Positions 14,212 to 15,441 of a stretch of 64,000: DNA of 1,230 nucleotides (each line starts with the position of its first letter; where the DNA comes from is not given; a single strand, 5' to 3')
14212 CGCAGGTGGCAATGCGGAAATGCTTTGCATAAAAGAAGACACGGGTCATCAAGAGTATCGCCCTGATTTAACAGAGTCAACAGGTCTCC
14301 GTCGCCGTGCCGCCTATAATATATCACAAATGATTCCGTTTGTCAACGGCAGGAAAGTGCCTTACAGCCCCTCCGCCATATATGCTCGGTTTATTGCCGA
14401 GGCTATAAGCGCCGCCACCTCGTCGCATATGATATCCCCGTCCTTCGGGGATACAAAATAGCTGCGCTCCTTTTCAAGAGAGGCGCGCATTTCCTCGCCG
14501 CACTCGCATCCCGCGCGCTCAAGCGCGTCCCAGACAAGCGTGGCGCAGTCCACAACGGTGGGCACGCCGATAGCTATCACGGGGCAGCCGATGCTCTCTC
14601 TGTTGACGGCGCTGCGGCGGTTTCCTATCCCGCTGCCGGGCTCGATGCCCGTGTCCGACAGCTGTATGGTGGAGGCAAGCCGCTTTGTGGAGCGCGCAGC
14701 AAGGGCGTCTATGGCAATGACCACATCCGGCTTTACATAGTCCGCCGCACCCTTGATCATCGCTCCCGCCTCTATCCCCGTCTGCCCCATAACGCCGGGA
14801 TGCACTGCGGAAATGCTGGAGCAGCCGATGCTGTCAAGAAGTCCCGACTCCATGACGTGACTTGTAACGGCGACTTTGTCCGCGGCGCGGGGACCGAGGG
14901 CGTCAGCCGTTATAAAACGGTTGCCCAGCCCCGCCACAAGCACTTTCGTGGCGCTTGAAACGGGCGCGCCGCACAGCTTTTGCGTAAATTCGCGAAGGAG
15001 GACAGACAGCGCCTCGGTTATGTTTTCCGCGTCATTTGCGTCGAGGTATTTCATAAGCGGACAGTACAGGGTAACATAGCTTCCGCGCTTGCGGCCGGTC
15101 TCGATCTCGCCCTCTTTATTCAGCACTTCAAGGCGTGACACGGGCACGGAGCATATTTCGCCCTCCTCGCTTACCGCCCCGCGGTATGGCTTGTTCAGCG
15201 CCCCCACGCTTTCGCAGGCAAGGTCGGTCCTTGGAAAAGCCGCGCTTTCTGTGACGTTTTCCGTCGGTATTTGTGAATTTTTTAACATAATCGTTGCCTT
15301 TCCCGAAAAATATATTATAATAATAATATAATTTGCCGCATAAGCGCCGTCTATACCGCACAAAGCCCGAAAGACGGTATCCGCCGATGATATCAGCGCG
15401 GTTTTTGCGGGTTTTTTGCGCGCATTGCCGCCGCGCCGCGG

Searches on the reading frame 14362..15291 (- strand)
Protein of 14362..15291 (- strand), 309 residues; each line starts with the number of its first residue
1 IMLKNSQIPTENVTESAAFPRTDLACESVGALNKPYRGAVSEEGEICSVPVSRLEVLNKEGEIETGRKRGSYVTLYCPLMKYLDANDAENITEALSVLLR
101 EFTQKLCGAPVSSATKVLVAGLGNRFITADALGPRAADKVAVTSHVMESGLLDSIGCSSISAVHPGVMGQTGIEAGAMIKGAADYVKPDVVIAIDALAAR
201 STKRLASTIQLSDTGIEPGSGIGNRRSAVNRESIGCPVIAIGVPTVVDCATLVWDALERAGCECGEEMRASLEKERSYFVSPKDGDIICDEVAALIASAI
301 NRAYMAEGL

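Call 8: find_related_loci(query=window:14362-15291:-, collection=genome_contigs, flank=4000)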
Query window:14362-15291:- (309 aa) in genome_contigs; peptide patterns used: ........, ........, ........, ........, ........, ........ (x = any residue, [..] = any of these).
65 stretches matched a pattern; 1 encode a relative of the query (tblastn E <= 1e-3); 1 distinct loci.
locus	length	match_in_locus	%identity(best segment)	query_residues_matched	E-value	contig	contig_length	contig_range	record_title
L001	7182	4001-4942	56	1-309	2e-107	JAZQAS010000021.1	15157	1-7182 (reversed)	MAG: Candidatus Avispirillum sp. isolate T1900044642_TS20190108.MAGScoT_cleanbin_000059 SGB_1286_k141_26572, whole genom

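Call 14: find_homologous_proteins(query=window:14362-15291:-, max_evalue=1e-40)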
Query window:14362-15291:- (309 aa): 7382 proteins with E <= 1e-40 among 8000 candidates; the best 120 are listed.
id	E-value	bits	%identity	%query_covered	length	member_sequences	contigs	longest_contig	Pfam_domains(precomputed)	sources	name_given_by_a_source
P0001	2.3e-193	659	99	100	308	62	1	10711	PF03418.20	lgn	-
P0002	6.3e-137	474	95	54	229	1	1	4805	PF03418.20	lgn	-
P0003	5.1e-135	468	69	100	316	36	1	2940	PF03418.20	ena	-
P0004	3.5e-127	442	66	100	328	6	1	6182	PF03418.20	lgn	-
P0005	9.6e-123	428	67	99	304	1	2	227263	PF03418.20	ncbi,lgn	-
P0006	1.3e-119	417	64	99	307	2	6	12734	PF03418.20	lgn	-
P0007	7.1e-109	382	58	99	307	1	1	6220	PF03418.20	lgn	-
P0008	6.6e-106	372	61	95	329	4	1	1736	PF03418.20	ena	-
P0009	1.3e-104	368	58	99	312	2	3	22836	PF03418.20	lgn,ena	-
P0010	5.8e-104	366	58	97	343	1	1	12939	PF03418.20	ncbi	-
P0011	5.9e-104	366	61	95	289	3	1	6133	PF03418.20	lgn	-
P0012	9.0e-104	365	58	97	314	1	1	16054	PF03418.20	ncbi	-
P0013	1.2e-103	365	56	99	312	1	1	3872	PF03418.20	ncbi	-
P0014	1.2e-103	365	56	100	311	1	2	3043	PF03418.20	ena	-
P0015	3.3e-103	364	58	97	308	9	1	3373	PF03418.20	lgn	-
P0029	1.6e-98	348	99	53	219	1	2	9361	PF03418.20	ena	-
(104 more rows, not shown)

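Call 15: find_encoding_contigs(protein=P0005, flank=4000, max_places=3)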
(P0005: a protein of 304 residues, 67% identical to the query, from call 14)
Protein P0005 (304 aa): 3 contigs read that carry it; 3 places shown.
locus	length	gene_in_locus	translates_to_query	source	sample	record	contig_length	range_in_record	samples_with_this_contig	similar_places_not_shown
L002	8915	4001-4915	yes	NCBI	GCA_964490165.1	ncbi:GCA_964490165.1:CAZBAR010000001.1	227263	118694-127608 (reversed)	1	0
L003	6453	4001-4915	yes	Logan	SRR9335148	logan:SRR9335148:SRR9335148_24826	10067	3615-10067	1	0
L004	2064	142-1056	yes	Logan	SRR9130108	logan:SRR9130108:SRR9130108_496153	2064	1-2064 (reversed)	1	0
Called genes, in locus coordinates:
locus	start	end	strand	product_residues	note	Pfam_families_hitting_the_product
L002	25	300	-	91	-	PF13451:zf_Tbcl, PF23477:zf_Tbcl_2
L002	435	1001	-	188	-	PF00196:GerE (faint)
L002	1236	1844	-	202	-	PF14277:DUF4364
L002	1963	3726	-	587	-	PF00496:SBP_bac_5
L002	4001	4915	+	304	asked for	PF03418:Peptidase_A25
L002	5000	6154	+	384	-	PF07454:SpoIIP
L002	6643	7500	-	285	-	PF02673:BacA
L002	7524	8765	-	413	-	PF01136:Peptidase_U32, PF16325:Peptidase_U32_C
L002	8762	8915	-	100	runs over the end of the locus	PF07876:Dabb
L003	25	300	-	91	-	PF13451:zf_Tbcl, PF23477:zf_Tbcl_2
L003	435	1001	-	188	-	PF00196:GerE (faint)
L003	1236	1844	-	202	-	PF14277:DUF4364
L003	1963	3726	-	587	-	PF00496:SBP_bac_5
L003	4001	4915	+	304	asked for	PF03418:Peptidase_A25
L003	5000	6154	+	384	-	PF07454:SpoIIP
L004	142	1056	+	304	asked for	PF03418:Peptidase_A25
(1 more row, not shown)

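Call 16: find_encoding_contigs(protein=P0004, flank=4000, max_places=3)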
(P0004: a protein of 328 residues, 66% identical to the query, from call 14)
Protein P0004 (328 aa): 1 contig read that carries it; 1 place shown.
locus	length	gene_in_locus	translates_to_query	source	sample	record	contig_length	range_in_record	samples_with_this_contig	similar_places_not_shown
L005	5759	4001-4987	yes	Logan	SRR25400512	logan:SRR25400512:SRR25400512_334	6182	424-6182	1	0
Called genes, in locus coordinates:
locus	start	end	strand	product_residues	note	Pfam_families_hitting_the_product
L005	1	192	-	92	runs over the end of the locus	PF13451:zf_Tbcl, PF23477:zf_Tbcl_2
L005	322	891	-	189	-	-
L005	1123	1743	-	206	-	PF14277:DUF4364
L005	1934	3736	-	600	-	PF00496:SBP_bac_5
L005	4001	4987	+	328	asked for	PF03418:Peptidase_A25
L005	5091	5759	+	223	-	?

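Call 17: find_encoding_contigs(protein=P0003, flank=4000, max_places=3)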
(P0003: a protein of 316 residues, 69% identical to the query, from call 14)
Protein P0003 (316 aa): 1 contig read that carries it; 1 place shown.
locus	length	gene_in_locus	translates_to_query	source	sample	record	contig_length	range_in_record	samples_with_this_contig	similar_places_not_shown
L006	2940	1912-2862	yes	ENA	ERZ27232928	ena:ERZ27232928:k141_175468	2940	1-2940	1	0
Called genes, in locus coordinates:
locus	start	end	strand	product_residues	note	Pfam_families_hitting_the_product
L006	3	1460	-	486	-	?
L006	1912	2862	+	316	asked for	PF03418:Peptidase_A25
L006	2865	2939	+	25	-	?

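Call 18: find_encoding_contigs(protein=P0006, flank=4000, max_places=4)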
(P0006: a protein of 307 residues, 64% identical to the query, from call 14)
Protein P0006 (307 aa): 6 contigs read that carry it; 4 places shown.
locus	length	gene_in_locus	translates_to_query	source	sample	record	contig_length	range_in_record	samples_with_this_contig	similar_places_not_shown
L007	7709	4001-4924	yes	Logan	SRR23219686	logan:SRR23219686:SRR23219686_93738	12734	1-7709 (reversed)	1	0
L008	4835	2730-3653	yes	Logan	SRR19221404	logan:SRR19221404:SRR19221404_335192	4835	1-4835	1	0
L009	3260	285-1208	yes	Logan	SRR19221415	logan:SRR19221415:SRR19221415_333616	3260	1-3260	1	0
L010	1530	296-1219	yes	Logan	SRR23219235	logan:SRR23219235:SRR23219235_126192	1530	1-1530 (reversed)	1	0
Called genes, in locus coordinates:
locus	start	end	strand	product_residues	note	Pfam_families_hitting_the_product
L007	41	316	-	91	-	PF13451:zf_Tbcl, PF23477:zf_Tbcl_2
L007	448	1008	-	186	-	-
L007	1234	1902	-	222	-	PF14277:DUF4364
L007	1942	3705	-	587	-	PF00496:SBP_bac_5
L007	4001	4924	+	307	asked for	PF03418:Peptidase_A25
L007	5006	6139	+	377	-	PF07454:SpoIIP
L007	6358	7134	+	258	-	PF00072:Response_reg, PF08769:Spo0A_C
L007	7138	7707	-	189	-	?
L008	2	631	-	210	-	?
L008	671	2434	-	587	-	PF00496:SBP_bac_5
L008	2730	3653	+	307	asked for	PF03418:Peptidase_A25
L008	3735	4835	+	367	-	?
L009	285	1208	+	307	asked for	PF03418:Peptidase_A25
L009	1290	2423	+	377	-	PF07454:SpoIIP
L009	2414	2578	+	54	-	-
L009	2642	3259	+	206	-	?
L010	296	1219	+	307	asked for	PF03418:Peptidase_A25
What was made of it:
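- Relatives have a gap of 50-100 nt (calls 15-18).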

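Call 19: find_encoding_contigs(protein=P0002, flank=5000, max_places=4)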
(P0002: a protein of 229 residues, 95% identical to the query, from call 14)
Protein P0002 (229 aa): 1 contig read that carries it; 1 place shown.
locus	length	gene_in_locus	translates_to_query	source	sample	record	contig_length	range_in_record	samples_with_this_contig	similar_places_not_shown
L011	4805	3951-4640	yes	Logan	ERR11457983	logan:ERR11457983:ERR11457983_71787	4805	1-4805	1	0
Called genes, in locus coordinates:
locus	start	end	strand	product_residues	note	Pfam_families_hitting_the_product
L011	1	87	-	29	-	?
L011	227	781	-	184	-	PF07638:Sigma70_ECF (weak), PF08281:Sigma70_r4_2 (weak), PF00196:GerE (weak)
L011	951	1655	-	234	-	PF14277:DUF4364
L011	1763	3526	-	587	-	PF00496:SBP_bac_5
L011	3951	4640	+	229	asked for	PF03418:Peptidase_A25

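Call 20: find_encoding_contigs(protein=P0001, flank=5000, max_places=10)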
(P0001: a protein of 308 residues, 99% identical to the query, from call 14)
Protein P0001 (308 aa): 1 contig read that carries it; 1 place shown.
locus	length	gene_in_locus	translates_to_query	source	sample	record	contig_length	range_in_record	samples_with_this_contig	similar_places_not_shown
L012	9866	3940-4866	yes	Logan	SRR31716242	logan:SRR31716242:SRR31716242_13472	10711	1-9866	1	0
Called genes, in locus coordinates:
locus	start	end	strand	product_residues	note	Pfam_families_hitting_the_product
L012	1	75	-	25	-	?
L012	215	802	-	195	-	PF07638:Sigma70_ECF (weak), PF08281:Sigma70_r4_2 (weak), PF00196:GerE (weak)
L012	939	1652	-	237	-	PF14277:DUF4364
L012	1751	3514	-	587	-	PF00496:SBP_bac_5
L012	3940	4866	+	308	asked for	PF03418:Peptidase_A25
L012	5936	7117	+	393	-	PF07454:SpoIIP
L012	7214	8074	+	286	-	PF01869:BcrAD_BadFG, PF03630:Fumble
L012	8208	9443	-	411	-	PF03447:NAD_binding_3, PF00742:Homoserine_dh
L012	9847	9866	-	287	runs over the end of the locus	?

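Call 21: find_encoding_contigs(protein=P0029, flank=5000, max_places=4)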
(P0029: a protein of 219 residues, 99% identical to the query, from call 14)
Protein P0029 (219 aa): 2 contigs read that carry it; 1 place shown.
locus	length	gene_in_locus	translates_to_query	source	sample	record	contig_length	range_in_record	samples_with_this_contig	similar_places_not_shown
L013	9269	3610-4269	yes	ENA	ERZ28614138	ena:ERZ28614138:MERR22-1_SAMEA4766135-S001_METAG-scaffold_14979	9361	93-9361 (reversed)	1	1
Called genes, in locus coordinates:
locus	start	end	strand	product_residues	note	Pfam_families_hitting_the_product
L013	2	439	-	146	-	?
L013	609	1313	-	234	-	PF14277:DUF4364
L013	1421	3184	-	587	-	PF00496:SBP_bac_5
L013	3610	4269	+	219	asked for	PF03418:Peptidase_A25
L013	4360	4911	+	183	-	-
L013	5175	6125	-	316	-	PF18819:MuF_C (faint)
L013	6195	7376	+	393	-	PF07454:SpoIIP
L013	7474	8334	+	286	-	PF01869:BcrAD_BadFG, PF03630:Fumble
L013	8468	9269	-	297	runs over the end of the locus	?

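Call 34: search_protein_families(library=pfam, proteins=[L013:5175-5840:-, L013:4360-4911:+], max_evalue=1)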
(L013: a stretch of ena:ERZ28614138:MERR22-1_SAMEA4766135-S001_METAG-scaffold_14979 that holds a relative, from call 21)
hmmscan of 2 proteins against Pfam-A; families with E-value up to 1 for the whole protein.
L013:5175-5840:- (221 aa): 1 family
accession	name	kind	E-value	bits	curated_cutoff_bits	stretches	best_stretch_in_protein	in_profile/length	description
PF18819.6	MuF_C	-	4.8e-09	36.7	27.6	1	72-163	6-102/103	Phage MuF-C-terminal domain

L013:4360-4911:+ (183 aa): 0 families
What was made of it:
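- L013 carries a MuF_C (PBECR) fragment on the opposite strand, Pfam E=4.8e-9 (call 34).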

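Call 40: list_cluster_members(proteins=[P0001])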
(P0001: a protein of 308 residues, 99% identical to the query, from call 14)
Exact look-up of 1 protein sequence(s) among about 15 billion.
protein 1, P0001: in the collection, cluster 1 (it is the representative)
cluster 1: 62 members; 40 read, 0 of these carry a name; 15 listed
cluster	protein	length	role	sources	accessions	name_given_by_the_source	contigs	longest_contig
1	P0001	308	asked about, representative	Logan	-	-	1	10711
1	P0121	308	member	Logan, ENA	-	-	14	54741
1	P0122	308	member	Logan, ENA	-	-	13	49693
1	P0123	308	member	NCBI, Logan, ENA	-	-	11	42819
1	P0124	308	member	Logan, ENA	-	-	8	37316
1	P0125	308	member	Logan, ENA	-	-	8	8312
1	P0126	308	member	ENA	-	-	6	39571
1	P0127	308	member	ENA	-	-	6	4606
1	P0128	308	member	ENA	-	-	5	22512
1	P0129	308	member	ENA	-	-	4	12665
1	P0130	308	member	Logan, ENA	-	-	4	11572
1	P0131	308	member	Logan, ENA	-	-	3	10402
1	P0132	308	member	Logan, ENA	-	-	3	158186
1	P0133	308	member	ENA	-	-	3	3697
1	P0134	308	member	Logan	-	-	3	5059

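Call 41: find_encoding_contigs(protein=P0121, flank=3000, max_places=10)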
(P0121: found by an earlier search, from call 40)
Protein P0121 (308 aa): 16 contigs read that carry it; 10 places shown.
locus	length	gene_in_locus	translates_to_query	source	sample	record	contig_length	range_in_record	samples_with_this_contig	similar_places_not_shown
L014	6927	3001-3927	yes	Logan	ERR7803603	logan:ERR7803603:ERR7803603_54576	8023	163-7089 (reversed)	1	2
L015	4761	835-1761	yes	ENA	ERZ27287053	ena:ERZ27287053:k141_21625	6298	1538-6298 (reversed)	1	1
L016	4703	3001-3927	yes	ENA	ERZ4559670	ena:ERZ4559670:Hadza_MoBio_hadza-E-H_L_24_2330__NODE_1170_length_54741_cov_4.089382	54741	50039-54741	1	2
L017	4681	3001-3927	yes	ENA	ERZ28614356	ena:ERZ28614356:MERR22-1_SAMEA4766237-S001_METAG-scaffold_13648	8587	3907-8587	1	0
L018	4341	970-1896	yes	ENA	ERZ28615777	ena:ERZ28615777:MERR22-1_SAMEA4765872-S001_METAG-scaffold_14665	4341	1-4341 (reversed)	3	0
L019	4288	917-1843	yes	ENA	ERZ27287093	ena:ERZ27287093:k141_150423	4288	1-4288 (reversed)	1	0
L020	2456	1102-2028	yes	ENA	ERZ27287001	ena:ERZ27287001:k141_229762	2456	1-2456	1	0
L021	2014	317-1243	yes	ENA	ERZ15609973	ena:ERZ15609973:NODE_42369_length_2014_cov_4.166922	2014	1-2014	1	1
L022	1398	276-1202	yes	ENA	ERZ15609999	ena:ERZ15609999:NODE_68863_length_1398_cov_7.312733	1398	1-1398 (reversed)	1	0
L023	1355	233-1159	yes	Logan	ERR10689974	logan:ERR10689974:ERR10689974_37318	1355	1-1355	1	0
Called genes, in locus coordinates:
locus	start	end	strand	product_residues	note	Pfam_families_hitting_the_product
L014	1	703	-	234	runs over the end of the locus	PF14277:DUF4364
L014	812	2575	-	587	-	PF00496:SBP_bac_5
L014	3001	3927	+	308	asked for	PF03418:Peptidase_A25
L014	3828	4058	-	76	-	-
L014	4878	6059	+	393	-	PF07454:SpoIIP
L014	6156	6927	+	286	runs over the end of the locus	PF01869:BcrAD_BadFG, PF03630:Fumble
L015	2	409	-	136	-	?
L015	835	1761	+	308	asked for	PF03418:Peptidase_A25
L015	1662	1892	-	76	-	-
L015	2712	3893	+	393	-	PF07454:SpoIIP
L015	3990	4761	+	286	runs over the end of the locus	PF01869:BcrAD_BadFG, PF03630:Fumble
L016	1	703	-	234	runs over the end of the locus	PF14277:DUF4364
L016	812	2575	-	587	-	PF00496:SBP_bac_5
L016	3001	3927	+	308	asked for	PF03418:Peptidase_A25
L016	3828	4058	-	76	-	-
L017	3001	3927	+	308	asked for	PF03418:Peptidase_A25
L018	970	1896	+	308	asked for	PF03418:Peptidase_A25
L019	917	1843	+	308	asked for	PF03418:Peptidase_A25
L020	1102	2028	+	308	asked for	PF03418:Peptidase_A25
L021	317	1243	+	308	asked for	PF03418:Peptidase_A25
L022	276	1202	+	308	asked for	PF03418:Peptidase_A25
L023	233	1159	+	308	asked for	PF03418:Peptidase_A25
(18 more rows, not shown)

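Call 45: search_dna_similar(query=L013:5286-5840:-, collection=phages, mode=protein, max_evalue=0.001, max_rows=15)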
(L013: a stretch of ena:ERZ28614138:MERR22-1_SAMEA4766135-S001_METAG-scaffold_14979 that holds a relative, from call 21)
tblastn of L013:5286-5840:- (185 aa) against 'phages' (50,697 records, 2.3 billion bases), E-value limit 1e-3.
Records with a match: 1; places in all: 1; records where one place covers at least 80% of the query: 1.
Best place of each record, by identity: <60% 1.
By first word of the organism name: Escherichia 1.
By host as written in the record: Escherichia coli str. K-12 substr. MG1655 1.
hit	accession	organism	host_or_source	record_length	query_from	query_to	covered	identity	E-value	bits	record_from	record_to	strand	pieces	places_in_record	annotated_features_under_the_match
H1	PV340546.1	Escherichia phage PhiR5_2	Escherichia coli str. K-12 substr. ...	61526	12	180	91%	24.5%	7e-5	48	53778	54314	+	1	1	hypothetical protein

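Call 50: find_encoding_contigs(protein=P0122, flank=2500, max_places=10)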
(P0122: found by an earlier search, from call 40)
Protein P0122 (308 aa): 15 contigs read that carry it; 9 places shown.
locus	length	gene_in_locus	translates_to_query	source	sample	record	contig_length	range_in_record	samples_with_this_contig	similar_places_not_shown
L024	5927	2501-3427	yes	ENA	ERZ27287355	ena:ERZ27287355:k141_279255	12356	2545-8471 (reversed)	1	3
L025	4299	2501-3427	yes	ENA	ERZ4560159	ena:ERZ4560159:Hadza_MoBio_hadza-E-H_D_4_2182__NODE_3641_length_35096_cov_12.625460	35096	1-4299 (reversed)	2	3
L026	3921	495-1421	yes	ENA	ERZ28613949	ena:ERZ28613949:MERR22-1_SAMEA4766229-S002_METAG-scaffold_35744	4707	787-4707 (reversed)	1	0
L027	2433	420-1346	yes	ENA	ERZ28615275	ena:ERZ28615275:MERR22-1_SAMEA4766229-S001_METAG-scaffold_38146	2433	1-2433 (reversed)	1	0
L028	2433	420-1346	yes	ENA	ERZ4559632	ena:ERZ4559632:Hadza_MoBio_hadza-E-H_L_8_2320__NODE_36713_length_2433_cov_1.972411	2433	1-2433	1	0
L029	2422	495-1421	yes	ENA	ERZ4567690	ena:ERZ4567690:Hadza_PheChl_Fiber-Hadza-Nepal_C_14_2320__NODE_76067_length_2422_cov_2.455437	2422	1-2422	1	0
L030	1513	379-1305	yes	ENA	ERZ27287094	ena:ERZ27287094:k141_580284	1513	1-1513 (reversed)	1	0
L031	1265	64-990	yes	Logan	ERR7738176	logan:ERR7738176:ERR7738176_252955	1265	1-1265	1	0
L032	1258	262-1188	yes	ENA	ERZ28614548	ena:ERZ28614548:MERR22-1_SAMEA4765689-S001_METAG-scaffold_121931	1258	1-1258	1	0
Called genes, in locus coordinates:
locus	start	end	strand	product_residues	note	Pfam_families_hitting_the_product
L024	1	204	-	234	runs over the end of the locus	PF14277:DUF4364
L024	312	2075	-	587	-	PF00496:SBP_bac_5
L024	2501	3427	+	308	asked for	PF03418:Peptidase_A25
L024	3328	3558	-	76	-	-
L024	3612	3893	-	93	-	-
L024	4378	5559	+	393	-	PF07454:SpoIIP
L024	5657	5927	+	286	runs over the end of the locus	PF01869:BcrAD_BadFG, PF03630:Fumble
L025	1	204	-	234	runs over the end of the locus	PF14277:DUF4364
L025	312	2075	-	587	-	PF00496:SBP_bac_5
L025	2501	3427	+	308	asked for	PF03418:Peptidase_A25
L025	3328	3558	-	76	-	-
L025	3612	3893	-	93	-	-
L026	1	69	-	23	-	?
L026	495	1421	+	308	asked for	PF03418:Peptidase_A25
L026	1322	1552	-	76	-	-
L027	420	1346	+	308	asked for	PF03418:Peptidase_A25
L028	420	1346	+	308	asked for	PF03418:Peptidase_A25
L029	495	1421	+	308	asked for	PF03418:Peptidase_A25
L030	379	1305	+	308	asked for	PF03418:Peptidase_A25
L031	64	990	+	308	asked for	PF03418:Peptidase_A25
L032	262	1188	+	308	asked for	PF03418:Peptidase_A25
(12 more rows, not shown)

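Call 51: find_encoding_contigs(protein=P0123, flank=2500, max_places=10)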
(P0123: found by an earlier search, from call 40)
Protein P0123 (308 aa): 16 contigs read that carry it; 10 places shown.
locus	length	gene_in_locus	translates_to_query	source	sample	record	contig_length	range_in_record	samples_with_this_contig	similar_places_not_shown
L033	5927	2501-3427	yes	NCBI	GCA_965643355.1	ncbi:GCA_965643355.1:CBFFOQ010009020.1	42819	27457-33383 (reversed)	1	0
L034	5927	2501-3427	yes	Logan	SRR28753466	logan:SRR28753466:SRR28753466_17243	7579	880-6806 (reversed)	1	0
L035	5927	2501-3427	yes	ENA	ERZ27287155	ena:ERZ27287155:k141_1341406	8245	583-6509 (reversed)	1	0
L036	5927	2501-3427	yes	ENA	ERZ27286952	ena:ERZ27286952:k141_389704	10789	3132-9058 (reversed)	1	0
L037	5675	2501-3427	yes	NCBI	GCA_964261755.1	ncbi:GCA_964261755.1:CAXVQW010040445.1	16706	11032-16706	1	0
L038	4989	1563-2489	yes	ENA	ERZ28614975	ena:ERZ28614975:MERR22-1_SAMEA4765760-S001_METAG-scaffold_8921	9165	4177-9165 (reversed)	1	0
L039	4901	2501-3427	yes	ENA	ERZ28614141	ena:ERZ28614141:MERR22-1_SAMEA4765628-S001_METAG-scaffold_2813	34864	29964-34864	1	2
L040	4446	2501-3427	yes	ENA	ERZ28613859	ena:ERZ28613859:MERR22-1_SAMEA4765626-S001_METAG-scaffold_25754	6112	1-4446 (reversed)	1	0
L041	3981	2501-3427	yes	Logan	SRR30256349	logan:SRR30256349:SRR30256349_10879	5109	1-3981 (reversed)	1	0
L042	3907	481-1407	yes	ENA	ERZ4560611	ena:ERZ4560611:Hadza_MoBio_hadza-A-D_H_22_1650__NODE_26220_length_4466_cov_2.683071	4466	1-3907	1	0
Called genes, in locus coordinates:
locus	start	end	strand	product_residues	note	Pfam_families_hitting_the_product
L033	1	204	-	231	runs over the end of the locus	PF14277:DUF4364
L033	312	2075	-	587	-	PF00496:SBP_bac_5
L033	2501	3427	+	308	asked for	PF03418:Peptidase_A25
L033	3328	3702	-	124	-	-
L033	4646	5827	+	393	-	PF07454:SpoIIP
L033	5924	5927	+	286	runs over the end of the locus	PF01869:BcrAD_BadFG, PF03630:Fumble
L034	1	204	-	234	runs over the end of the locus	PF14277:DUF4364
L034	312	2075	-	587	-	PF00496:SBP_bac_5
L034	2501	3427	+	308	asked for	PF03418:Peptidase_A25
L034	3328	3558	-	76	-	-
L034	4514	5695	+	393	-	PF07454:SpoIIP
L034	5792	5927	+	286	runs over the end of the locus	PF01869:BcrAD_BadFG, PF03630:Fumble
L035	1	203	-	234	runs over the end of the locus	PF14277:DUF4364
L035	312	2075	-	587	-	PF00496:SBP_bac_5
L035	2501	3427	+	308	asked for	PF03418:Peptidase_A25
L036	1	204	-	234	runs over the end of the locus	PF14277:DUF4364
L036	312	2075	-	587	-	PF00496:SBP_bac_5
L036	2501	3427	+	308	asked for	PF03418:Peptidase_A25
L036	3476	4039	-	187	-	-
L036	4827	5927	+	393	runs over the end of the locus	PF07454:SpoIIP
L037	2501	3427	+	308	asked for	PF03418:Peptidase_A25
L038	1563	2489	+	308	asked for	PF03418:Peptidase_A25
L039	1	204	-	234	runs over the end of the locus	PF14277:DUF4364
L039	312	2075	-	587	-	PF00496:SBP_bac_5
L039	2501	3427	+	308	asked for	PF03418:Peptidase_A25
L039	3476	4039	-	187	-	-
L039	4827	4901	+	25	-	?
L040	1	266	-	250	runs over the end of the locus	-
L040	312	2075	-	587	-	PF00496:SBP_bac_5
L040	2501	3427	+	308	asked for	PF03418:Peptidase_A25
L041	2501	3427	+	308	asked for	PF03418:Peptidase_A25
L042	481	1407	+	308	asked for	PF03418:Peptidase_A25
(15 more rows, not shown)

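Call 62: find_related_loci(query=L013:5349-5834:-, collection=viral_contigs, flank=4000)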
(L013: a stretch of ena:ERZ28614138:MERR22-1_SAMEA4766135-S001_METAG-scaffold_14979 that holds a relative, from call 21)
Query L013:5349-5834:- (162 aa) in viral_contigs; peptide patterns used: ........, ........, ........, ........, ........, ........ (x = any residue, [..] = any of these).
3 stretches matched a pattern, but none encodes a relative of the query by tblastn (E <= 1e-3).

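Call 73: find_homologous_proteins(query=L013:5349-5834:-, max_evalue=0.00001)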
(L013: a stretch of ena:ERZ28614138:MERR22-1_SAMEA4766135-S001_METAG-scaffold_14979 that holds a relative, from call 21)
Query L013:5349-5834:- (162 aa): 6 proteins with E <= 0.00001 among 22 candidates.
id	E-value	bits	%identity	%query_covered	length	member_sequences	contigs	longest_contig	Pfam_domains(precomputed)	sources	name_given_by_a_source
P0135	1.6e-76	274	93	85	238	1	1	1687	-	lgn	-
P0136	8.3e-63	229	66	94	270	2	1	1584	PF18819.7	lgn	-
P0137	1.6e-37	147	77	57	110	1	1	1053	PF18819.7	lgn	-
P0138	6.4e-37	145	64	67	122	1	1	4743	-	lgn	-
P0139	4.2e-34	136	72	57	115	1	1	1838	PF18819.7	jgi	jgi:carbamoylphosphate synthase large subunit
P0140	1.6e-14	72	60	43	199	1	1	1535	-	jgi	jgi:hypothetical protein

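Call 76: find_encoding_contigs(protein=P0136, flank=3000, max_places=3)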
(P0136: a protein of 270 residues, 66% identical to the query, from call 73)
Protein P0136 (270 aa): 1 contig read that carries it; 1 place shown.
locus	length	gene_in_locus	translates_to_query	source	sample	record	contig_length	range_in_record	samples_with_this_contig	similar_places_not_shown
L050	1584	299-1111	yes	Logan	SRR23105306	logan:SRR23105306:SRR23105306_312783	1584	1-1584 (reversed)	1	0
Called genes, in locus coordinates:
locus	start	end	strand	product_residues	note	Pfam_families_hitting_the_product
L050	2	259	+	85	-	?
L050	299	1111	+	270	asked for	PF18819:MuF_C (weak)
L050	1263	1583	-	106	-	?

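Call 77: find_encoding_contigs(protein=P0138, flank=5000, max_places=3)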
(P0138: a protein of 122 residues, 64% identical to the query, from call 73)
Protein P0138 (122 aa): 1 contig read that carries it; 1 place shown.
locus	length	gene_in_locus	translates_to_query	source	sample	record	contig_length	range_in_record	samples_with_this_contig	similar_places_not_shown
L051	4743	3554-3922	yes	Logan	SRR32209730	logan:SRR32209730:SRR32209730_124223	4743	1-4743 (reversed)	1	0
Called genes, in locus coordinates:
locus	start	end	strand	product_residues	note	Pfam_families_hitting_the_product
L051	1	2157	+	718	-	?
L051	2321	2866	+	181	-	PF00882:Zn_dep_PLPC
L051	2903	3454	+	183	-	-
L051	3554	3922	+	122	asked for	-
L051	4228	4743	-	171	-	?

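Call 85: search_dna_similar(query=P0136, collection=plasmids, mode=protein, max_evalue=0.00001, max_rows=25)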
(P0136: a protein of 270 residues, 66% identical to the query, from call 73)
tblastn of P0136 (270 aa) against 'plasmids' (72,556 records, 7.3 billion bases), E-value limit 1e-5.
No match.
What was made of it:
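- Tried and rejected: tblastn of the MuF_C piece hit one weak E. coli phage (call 45) and no plasmid (call 85).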
